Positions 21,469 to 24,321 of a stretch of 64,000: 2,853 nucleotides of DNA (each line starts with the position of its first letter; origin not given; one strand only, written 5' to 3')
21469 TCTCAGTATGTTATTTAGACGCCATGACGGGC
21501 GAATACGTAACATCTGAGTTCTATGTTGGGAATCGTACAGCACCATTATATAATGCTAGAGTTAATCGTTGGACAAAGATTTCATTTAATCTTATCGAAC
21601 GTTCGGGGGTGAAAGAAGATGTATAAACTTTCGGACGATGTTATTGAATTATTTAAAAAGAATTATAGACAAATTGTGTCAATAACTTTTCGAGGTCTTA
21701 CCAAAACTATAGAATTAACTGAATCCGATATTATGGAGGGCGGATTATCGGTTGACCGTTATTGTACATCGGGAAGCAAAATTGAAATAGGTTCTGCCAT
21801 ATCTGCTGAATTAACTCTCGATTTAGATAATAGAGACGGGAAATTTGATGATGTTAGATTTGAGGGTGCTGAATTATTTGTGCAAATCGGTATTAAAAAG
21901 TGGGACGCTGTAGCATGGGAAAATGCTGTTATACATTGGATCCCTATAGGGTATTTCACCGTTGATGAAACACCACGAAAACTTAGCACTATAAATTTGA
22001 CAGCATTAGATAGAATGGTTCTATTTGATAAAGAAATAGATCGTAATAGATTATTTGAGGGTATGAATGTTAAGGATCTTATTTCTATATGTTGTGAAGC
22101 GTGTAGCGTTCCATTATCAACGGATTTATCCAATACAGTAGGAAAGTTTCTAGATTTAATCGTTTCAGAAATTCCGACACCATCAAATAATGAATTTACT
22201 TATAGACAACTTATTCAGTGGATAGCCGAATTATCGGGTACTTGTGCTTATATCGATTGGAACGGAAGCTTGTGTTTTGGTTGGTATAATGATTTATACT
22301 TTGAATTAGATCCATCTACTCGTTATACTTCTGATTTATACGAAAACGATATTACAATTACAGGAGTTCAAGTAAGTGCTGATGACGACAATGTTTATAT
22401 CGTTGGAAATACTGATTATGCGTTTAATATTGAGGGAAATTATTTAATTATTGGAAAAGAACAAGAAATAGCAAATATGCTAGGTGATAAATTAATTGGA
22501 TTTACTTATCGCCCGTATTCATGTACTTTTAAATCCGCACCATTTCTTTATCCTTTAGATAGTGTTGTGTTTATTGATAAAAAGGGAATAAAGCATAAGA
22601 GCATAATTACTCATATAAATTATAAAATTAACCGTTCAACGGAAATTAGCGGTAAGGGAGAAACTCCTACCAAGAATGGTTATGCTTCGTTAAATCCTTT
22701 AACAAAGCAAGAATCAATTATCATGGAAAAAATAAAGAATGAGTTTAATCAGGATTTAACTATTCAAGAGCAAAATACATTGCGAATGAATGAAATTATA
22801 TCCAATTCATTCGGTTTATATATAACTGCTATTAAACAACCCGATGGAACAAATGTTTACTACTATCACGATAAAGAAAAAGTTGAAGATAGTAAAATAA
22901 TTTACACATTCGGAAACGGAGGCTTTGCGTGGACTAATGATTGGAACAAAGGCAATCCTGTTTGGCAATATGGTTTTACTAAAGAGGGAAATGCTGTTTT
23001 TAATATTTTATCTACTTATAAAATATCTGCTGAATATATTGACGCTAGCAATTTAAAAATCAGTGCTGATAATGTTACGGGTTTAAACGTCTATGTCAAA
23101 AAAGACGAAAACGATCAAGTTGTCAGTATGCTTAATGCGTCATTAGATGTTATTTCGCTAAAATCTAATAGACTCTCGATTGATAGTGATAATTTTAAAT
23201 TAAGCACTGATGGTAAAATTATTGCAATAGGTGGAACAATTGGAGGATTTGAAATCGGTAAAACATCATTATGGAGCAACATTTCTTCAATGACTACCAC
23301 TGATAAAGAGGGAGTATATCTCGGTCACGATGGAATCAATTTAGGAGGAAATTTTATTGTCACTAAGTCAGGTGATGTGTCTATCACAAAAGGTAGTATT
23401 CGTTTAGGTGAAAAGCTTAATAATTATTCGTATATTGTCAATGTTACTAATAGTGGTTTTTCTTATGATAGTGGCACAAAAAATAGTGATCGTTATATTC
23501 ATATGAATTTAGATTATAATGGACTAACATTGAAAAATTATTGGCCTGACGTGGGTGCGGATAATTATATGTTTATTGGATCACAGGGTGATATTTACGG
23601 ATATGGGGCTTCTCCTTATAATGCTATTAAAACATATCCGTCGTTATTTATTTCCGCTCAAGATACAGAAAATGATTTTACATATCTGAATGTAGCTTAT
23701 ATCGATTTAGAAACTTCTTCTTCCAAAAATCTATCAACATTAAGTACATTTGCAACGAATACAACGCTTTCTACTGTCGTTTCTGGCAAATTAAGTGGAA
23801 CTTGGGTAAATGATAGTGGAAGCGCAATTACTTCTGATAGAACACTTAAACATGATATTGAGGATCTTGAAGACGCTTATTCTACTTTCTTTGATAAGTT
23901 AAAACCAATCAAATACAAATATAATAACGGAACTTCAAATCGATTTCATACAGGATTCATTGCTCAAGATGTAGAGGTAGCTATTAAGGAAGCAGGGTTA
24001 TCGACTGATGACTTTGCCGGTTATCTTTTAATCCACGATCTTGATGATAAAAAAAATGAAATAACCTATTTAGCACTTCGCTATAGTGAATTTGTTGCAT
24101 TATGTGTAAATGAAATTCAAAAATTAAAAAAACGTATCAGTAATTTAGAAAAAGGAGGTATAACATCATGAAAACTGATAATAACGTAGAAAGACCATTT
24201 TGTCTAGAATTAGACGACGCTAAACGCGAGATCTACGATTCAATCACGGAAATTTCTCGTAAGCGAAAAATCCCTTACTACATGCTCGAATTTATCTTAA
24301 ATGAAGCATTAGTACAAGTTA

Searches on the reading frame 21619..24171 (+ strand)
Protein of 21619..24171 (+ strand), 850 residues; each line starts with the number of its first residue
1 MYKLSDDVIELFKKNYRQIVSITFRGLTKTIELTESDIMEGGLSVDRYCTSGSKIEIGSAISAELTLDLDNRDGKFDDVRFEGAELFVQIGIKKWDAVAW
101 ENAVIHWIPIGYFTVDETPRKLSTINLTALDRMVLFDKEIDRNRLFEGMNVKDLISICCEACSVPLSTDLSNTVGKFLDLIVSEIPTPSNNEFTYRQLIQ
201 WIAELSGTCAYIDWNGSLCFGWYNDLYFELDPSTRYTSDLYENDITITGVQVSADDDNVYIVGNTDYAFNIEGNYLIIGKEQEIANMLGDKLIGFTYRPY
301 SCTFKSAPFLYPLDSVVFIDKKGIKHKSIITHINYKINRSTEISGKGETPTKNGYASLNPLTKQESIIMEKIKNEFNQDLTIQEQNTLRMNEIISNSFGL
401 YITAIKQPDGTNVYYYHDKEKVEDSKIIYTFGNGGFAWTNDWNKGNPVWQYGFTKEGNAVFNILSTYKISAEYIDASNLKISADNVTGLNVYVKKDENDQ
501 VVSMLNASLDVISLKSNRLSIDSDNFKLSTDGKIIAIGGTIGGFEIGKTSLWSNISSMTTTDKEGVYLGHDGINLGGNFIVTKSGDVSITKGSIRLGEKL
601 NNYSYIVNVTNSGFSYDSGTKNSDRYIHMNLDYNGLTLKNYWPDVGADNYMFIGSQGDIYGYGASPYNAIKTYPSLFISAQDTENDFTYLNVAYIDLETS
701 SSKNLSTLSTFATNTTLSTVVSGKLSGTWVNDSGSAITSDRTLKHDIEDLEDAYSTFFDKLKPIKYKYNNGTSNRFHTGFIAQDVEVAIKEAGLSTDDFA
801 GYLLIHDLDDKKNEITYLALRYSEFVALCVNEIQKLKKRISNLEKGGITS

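Call 23: search_protein_families(library=pfam, proteins=[window:21619-24171:+], max_evalue=0.001)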
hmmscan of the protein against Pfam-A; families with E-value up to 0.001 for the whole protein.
window:21619-24171:+ (850 aa): 1 family
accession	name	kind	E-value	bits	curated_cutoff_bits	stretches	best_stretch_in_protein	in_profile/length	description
PF13884.11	Peptidase_S74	-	5.5e-13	49.4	22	1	739-794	1-58/58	Chaperone of endosialidase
